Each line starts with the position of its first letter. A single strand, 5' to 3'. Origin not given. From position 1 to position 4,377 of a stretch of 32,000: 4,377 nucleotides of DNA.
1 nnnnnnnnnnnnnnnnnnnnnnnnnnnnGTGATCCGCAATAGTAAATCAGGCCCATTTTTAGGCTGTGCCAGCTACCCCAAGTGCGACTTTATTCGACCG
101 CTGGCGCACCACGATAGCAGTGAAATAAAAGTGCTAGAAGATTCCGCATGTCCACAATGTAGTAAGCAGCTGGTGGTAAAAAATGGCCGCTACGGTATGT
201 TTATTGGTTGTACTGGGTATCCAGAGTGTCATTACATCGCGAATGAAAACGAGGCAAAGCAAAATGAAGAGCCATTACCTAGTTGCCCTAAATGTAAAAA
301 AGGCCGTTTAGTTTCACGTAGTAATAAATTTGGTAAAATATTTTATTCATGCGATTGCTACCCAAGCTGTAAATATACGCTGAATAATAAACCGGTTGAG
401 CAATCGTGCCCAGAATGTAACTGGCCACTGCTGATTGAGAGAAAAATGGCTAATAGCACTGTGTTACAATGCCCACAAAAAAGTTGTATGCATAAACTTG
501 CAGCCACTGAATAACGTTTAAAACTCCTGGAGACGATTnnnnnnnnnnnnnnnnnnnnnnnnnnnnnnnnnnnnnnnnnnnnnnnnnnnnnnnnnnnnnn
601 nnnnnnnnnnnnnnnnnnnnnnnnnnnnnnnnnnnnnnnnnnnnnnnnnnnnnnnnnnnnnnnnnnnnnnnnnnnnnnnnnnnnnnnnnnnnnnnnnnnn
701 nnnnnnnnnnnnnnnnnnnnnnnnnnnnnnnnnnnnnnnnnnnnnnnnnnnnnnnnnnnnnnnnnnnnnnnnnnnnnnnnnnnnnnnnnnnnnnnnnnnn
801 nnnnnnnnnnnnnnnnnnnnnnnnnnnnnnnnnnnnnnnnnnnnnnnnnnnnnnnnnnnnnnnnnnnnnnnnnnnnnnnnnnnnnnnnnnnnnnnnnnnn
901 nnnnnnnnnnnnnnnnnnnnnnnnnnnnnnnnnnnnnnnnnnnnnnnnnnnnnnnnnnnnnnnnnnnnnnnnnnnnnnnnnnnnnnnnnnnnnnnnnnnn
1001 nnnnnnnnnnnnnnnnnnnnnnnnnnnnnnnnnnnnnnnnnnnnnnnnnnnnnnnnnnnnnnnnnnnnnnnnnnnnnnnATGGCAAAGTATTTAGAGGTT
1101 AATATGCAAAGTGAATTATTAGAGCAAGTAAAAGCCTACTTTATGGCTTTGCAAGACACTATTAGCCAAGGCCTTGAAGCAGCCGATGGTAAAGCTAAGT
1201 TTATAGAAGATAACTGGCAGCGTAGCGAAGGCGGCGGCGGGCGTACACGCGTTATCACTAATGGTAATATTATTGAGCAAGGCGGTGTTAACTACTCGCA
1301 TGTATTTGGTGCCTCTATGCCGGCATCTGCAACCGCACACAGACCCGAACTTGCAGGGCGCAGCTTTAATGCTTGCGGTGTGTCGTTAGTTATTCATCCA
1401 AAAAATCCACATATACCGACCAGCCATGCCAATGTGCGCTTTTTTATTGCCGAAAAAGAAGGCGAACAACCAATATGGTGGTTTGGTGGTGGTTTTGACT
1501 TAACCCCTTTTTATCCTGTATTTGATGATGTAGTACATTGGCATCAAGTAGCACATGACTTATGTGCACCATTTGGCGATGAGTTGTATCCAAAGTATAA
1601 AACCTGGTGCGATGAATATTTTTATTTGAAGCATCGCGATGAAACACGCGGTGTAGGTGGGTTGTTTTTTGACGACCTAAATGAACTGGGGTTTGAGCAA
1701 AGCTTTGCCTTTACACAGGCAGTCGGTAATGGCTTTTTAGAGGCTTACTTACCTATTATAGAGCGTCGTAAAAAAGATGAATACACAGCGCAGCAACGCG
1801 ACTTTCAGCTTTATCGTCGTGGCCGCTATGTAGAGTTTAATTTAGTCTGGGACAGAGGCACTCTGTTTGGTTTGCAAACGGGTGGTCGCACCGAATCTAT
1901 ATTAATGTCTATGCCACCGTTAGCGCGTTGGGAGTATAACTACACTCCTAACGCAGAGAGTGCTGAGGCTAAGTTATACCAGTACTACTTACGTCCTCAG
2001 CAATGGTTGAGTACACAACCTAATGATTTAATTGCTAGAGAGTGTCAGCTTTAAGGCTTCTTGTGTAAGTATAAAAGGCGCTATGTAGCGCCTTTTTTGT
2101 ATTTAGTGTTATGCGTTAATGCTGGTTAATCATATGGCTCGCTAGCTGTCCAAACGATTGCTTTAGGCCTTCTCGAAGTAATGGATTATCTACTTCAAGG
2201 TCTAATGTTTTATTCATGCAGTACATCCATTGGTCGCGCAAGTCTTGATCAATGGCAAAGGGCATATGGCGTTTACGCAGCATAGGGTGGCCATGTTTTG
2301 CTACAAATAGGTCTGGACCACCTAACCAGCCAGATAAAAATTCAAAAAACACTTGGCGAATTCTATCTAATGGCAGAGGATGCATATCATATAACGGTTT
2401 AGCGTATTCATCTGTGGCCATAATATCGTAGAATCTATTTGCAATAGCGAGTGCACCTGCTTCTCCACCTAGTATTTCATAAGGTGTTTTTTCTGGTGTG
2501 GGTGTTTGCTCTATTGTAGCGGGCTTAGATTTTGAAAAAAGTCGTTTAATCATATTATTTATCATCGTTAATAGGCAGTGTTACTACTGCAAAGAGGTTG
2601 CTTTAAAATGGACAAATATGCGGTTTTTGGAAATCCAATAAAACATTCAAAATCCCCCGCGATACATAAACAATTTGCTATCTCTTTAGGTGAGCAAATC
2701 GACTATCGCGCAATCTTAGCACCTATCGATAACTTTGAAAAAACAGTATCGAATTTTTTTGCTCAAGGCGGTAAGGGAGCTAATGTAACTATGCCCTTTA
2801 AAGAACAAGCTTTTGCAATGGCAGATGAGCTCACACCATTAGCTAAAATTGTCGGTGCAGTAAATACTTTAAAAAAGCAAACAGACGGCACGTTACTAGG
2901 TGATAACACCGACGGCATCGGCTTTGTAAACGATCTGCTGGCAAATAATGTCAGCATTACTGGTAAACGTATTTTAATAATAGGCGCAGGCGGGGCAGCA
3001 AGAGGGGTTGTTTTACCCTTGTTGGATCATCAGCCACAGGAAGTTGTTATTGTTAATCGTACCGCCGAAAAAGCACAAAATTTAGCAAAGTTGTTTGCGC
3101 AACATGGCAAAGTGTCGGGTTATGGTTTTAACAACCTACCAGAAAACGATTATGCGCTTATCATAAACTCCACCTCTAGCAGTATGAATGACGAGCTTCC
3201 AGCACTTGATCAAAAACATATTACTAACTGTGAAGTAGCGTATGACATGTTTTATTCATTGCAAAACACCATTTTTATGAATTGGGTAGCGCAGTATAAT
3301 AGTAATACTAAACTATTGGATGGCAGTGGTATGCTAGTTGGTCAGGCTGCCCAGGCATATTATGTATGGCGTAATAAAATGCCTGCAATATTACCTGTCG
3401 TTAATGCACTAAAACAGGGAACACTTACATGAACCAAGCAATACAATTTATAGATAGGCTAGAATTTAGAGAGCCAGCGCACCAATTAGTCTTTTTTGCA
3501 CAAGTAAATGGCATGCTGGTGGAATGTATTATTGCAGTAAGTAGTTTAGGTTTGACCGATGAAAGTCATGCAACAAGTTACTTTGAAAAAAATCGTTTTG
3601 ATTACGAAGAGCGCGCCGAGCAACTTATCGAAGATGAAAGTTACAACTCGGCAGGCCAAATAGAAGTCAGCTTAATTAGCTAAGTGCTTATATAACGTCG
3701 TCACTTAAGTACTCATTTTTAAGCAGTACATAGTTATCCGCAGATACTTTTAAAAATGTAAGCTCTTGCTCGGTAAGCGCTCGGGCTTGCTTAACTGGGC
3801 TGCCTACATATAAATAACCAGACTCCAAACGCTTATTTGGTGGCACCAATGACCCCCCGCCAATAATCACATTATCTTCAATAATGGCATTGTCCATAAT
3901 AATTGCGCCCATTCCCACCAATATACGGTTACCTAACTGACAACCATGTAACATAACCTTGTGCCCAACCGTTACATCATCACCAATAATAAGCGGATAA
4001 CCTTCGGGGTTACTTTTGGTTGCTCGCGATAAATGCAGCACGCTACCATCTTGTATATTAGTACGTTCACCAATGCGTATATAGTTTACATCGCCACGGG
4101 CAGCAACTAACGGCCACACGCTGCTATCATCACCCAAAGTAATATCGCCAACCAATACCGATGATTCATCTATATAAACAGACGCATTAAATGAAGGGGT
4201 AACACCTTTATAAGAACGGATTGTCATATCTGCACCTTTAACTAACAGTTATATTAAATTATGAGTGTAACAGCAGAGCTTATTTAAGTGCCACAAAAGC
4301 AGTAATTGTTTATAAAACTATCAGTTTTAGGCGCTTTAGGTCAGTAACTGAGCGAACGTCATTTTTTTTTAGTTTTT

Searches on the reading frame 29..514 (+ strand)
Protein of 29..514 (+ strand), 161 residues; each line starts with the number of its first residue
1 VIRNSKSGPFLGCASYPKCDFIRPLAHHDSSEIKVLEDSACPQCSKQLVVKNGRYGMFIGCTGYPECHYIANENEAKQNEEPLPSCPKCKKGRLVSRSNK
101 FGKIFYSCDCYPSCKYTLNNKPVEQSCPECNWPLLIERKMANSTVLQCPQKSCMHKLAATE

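Call 76: search_protein_families(library=pfam, proteins=[window:29-514:+], max_evalue=0.0001)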
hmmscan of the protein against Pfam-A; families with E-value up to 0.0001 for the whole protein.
window:29-514:+ (161 aa): 1 family
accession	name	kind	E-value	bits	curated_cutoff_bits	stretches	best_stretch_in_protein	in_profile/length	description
PF01396.24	Zn_ribbon_Top1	-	1.4e-35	121.3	32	3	40-74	3-37/39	Topoisomerase DNA binding C4 zinc finger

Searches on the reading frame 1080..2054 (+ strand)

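Call 76: search_protein_families(library=pfam, proteins=[window:1080-2054:+], max_evalue=0.0001)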
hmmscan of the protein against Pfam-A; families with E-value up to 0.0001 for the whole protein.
window:1080-2054:+ (324 aa): 1 family
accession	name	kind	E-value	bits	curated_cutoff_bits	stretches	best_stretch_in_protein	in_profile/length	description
PF01218.23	Coprogen_oxidas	-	5.1e-134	446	31.8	1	16-309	1-295/295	Coproporphyrinogen III oxidase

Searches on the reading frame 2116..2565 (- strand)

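Call 76: search_protein_families(library=pfam, proteins=[window:2116-2565:-], max_evalue=0.0001)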
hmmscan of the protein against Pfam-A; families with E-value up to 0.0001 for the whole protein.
window:2116-2565:- (149 aa): 1 family
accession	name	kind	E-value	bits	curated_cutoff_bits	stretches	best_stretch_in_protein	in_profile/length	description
PF01152.27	Bac_globin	-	2.3e-27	96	21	1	29-147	3-121/121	Bacterial-like globin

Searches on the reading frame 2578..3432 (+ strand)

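Call 76: search_protein_families(library=pfam, proteins=[window:2578-3432:+], max_evalue=0.0001)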
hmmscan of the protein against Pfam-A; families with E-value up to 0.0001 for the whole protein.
window:2578-3432:+ (284 aa): 3 families
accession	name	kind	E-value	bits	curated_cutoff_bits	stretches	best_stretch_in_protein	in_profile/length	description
PF08501.16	Shikimate_dh_N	-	7.1e-26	90.7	27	1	16-98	1-83/83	Shikimate dehydrogenase substrate binding domain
PF01488.26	Shikimate_DH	-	6.3e-12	46.2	24.3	1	126-202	9-86/138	Shikimate / quinate 5-dehydrogenase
PF03435.24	Sacchrp_dh_NADP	-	7.5e-05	23.5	25.1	0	132-171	1-41/129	Saccharopine dehydrogenase NADP binding domain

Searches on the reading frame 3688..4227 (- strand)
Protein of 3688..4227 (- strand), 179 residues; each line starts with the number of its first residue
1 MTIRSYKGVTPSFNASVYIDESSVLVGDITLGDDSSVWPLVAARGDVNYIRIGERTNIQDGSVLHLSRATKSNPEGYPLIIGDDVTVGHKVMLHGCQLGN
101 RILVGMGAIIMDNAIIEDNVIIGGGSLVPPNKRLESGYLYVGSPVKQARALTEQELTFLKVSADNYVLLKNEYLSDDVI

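Call 76: search_protein_families(library=pfam, proteins=[window:3688-4227:-], max_evalue=0.0001)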
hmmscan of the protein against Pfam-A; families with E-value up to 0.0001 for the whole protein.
window:3688-4227:- (179 aa): 4 families
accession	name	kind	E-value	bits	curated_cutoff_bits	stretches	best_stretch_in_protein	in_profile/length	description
PF00132.30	Hexapep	-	4.8e-14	51.8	27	1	95-128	1-34/36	Bacterial transferase hexapeptide (six repeats)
PF21711.3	DCTN5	-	1.1e-06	28.9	40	1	22-153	25-159/182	Dynactin subunit 5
PF14602.12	Hexapep_2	-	4.1e-06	26.8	27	0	78-110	1-32/34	Hexapeptide repeat of succinyl-transferase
PF25084.1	LbH_EIF2B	-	2.7e-05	24.6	54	0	80-125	40-84/105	EIF2B subunit epsilon LbH domain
